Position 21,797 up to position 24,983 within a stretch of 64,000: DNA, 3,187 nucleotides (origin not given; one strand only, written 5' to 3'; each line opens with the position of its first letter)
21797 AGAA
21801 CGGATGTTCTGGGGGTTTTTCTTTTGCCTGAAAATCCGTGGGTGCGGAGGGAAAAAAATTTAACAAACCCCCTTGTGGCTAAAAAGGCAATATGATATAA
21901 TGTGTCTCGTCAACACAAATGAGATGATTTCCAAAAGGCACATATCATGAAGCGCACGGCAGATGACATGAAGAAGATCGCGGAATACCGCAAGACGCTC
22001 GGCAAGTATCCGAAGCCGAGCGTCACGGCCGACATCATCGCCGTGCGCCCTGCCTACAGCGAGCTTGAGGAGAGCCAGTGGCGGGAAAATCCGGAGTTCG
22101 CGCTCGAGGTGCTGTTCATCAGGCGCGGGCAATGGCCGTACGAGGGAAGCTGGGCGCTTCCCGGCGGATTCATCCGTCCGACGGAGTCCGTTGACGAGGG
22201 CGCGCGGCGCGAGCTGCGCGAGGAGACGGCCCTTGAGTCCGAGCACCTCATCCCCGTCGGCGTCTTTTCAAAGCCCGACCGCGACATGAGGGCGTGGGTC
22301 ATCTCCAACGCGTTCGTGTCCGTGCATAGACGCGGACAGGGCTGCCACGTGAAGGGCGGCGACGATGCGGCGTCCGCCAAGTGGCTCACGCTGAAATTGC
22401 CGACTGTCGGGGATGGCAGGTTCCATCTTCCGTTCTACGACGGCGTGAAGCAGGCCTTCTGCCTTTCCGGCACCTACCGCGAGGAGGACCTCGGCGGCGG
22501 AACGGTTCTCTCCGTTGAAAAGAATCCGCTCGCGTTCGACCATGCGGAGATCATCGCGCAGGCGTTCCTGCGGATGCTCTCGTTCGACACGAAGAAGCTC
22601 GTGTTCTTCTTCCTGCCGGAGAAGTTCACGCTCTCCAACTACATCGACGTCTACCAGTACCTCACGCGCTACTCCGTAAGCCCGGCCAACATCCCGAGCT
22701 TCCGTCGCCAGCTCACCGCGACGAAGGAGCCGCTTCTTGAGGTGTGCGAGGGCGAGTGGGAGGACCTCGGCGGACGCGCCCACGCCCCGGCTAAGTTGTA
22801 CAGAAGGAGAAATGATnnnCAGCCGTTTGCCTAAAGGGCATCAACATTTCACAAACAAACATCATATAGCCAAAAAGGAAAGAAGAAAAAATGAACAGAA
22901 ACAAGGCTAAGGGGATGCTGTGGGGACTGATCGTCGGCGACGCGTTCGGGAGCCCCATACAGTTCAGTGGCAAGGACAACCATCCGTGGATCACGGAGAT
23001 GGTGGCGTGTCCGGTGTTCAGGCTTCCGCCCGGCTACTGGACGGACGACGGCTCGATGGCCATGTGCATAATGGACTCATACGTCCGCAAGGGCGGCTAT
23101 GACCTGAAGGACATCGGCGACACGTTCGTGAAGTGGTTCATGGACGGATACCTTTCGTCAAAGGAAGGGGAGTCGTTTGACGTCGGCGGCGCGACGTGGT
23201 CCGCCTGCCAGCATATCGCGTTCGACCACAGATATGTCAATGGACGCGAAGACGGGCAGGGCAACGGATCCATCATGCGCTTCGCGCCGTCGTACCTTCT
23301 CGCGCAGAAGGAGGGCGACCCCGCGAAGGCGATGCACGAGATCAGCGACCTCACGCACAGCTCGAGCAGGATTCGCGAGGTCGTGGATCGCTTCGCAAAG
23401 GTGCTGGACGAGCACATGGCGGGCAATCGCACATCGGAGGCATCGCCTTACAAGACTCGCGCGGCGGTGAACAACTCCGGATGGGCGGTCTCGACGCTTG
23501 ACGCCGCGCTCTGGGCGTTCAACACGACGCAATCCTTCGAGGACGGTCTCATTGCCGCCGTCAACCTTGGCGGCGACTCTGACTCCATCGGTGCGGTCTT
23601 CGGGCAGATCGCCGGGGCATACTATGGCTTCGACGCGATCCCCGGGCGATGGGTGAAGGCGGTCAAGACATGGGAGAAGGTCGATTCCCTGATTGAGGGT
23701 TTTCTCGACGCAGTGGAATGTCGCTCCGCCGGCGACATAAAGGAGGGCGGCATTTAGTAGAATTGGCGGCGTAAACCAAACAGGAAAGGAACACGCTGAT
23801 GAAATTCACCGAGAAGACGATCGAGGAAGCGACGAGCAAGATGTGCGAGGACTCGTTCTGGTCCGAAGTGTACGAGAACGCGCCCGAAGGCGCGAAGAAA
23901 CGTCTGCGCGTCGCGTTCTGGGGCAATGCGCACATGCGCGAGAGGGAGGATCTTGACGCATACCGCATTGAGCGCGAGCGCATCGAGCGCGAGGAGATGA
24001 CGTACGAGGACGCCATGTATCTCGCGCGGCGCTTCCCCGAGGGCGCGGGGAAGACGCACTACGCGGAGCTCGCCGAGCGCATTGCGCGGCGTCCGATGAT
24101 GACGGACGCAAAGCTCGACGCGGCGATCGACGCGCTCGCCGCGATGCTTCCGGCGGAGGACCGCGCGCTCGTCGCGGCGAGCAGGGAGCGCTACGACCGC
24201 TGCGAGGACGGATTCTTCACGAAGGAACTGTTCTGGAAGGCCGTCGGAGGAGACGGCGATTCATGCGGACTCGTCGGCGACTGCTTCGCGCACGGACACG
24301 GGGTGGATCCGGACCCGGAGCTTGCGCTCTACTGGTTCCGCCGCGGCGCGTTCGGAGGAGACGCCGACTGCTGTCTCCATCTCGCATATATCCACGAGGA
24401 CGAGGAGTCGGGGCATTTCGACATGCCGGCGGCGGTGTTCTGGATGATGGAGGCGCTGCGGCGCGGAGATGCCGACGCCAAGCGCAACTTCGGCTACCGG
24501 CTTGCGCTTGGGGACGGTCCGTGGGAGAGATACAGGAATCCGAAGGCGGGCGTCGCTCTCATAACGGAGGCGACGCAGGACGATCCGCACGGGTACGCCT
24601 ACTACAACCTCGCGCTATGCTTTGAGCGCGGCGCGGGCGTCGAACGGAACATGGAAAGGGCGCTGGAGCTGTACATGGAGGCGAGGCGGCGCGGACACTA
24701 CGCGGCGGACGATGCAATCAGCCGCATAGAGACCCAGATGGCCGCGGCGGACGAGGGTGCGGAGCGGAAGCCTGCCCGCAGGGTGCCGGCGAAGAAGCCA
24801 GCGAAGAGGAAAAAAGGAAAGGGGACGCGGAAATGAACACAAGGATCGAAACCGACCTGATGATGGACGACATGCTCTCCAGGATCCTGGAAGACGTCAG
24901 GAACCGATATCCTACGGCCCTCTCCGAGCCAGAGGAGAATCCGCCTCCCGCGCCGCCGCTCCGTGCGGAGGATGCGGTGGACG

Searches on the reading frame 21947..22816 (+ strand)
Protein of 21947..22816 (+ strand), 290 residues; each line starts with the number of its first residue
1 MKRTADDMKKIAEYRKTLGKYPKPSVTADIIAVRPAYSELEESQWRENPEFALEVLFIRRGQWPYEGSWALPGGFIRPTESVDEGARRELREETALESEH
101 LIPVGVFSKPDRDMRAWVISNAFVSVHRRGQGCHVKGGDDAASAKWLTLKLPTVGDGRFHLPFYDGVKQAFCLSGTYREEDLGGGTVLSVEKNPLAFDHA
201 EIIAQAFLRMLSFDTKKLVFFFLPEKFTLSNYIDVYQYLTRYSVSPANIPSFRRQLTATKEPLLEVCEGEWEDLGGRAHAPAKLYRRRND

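Call 27: search_protein_families(library=pfam, proteins=[window:21947-22816:+], max_evalue=0.01)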
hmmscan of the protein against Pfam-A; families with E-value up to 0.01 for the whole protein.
window:21947-22816:+ (290 aa): 2 families
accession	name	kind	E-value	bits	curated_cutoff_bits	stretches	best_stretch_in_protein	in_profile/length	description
PF00293.34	NUDIX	-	6.9e-13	49.2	21.1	1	54-150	16-116/134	NUDIX domain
PF21906.2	NrtR_WHD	-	0.00039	20.9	27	1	219-286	1-60/61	NrtR DNA-binding winged helix domain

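Call 73: search_protein_families(library=phrogs, proteins=[window:21947-22816:+], max_evalue=0.001)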
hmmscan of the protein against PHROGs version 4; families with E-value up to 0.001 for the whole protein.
window:21947-22816:+ (290 aa): 3 families
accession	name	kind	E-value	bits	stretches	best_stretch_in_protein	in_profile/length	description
phrog_1198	-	other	2.9e-15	57.7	1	54-150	50-148/253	MutT/NUDIX hydrolase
phrog_15528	-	head and packaging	7.4e-06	25.6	1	67-148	543-619/794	portal protein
phrog_1185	-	other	0.00089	19.8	0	68-105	180-217/301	nudix hydrolase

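Call 74: search_protein_families(library=padloc, proteins=[window:21947-22816:+], max_evalue=0.001)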
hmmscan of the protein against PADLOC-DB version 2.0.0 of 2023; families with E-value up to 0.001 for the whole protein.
window:21947-22816:+ (290 aa): 1 family
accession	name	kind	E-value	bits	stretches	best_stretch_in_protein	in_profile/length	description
PDLC04899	PDC-S07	-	5.6e-05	20.8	1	54-99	19-65/135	-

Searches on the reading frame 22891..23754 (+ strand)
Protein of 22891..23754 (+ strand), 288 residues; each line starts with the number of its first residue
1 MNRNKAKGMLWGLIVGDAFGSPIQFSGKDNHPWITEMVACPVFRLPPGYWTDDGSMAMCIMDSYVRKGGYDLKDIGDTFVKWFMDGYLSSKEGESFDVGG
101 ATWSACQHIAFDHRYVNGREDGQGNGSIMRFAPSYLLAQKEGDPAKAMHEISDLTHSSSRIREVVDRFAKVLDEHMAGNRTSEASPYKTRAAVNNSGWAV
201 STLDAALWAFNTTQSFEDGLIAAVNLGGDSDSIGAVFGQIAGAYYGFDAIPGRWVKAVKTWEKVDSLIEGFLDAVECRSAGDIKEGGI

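Call 27: search_protein_families(library=pfam, proteins=[window:22891-23754:+], max_evalue=0.01)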
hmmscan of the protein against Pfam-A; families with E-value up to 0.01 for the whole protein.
window:22891-23754:+ (288 aa): 1 family
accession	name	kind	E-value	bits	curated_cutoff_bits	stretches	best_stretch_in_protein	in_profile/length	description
PF03747.19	ADP_ribosyl_GH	-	8.1e-54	183.7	26.2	2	8-180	1-179/287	ADP-ribosylglycohydrolase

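Call 73: search_protein_families(library=phrogs, proteins=[window:22891-23754:+], max_evalue=0.001)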
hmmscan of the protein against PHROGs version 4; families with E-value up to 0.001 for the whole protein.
window:22891-23754:+ (288 aa): 2 families
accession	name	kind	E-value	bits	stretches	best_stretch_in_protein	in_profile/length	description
phrog_6572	-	other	1.4e-55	189.7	1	2-281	4-314/325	ADP-ribosylglycohydrolase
phrog_22100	-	unknown function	1.4e-11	45.3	2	7-161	4-153/306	-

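Call 74: search_protein_families(library=padloc, proteins=[window:22891-23754:+], max_evalue=0.001)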
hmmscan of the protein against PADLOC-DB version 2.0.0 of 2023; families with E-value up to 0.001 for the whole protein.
window:22891-23754:+ (288 aa): 0 families

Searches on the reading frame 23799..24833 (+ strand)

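Call 27: search_protein_families(library=pfam, proteins=[window:23799-24833:+], max_evalue=0.01)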
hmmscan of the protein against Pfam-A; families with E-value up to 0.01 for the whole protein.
window:23799-24833:+ (345 aa): 1 family
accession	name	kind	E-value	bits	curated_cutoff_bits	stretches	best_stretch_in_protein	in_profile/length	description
PF08238.18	Sel1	-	9e-14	51.8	30.7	2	266-300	2-36/36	Sel1 repeat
